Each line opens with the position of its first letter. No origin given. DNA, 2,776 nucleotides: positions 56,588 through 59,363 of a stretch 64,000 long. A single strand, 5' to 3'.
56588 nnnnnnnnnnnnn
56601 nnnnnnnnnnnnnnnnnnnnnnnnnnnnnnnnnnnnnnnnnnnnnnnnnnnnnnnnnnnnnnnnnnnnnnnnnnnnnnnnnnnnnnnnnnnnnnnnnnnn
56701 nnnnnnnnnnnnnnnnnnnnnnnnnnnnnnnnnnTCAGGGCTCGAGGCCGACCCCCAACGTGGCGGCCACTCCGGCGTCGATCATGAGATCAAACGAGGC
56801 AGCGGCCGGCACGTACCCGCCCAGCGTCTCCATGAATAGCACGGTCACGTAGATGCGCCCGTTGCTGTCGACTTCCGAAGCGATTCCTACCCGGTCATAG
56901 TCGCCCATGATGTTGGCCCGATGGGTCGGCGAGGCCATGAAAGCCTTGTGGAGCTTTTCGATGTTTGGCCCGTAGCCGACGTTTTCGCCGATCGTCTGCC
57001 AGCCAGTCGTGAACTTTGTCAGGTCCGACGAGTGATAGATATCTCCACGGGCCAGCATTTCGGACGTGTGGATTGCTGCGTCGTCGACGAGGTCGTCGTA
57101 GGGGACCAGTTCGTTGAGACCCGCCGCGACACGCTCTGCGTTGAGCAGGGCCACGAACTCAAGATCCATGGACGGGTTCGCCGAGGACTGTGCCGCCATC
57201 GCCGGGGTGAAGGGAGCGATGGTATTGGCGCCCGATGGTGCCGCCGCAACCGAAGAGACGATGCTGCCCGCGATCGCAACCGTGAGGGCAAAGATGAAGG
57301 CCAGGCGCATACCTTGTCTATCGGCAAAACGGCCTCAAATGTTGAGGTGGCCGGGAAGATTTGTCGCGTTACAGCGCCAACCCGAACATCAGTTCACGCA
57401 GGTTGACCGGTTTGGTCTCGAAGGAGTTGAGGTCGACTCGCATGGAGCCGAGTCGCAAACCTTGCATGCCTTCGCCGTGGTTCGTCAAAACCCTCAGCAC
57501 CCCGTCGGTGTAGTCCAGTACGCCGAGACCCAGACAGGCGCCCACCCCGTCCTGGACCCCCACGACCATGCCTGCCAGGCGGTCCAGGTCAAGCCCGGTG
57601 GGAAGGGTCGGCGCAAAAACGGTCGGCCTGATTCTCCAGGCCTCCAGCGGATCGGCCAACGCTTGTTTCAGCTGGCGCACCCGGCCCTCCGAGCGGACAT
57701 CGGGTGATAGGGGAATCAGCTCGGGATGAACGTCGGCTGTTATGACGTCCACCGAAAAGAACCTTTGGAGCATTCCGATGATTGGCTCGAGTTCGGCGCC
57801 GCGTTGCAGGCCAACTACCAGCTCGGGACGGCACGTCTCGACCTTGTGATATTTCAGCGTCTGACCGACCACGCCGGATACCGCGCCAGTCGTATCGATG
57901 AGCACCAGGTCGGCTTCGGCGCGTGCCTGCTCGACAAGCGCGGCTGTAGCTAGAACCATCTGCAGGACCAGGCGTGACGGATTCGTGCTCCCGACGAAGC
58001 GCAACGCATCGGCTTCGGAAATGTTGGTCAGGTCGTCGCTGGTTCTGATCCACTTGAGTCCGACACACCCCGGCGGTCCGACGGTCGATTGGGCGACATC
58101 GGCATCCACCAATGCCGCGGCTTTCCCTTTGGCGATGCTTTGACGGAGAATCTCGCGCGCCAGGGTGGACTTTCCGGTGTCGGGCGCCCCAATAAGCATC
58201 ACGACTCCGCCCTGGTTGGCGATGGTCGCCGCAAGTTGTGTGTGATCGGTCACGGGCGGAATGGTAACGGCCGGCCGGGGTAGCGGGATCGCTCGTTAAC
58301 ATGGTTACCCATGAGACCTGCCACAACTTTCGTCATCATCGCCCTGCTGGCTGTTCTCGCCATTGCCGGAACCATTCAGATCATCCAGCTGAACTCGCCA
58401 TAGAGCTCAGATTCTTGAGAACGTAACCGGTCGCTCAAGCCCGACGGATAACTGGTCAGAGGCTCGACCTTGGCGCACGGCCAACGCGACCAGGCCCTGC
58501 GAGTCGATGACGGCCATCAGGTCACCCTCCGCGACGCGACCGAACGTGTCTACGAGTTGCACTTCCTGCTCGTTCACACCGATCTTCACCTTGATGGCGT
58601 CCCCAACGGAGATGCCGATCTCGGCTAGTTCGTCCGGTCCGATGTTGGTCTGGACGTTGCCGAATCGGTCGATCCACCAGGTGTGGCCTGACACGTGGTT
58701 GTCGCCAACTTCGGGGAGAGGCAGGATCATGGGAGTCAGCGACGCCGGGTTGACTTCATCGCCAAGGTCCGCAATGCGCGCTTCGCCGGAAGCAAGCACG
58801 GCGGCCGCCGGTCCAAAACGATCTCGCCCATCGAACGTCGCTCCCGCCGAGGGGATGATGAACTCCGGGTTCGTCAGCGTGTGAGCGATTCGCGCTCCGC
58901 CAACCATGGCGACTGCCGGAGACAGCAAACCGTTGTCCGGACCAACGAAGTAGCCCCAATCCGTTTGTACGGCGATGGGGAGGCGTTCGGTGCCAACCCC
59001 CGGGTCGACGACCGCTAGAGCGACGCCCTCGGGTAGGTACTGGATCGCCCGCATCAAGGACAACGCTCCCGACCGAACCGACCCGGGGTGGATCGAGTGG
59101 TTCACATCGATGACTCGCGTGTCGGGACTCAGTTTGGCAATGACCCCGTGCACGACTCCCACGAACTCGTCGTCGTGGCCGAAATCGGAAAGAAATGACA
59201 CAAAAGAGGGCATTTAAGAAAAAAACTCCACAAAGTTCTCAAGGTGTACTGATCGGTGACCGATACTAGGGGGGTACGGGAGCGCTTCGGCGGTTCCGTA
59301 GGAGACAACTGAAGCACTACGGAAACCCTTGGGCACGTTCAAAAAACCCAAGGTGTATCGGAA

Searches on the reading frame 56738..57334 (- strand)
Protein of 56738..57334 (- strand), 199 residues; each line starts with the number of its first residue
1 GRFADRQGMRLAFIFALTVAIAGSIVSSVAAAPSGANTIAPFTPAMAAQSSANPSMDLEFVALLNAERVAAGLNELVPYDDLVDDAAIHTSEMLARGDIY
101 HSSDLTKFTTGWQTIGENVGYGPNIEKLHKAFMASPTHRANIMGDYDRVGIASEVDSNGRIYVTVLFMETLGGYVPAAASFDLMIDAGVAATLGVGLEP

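Call 96: search_protein_families(library=pfam, proteins=[window:56738-57334:-], max_evalue=0.00001)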
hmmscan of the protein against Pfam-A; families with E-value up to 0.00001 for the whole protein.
window:56738-57334:- (199 aa): 1 family
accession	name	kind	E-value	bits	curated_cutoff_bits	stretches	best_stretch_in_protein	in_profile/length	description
PF00188.32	CAP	-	4.2e-09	37.7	21.1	1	62-166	2-116/117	Cysteine-rich secretory protein family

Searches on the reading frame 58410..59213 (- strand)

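Call 96: search_protein_families(library=pfam, proteins=[window:58410-59213:-], max_evalue=0.00001)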
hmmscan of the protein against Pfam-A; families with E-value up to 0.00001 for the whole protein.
window:58410-59213:- (268 aa): 2 families
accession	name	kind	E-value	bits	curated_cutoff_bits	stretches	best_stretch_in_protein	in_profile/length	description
PF01887.21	SAM_HAT_N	-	1.1e-42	145.6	26.3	1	5-150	1-144/145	SAM hydroxide adenosyltransferase N-terminal domain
PF20257.3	SAM_HAT_C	-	4.6e-21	75.4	25.5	1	179-263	4-83/84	SAM hydroxide adenosyltransferase C-terminal domain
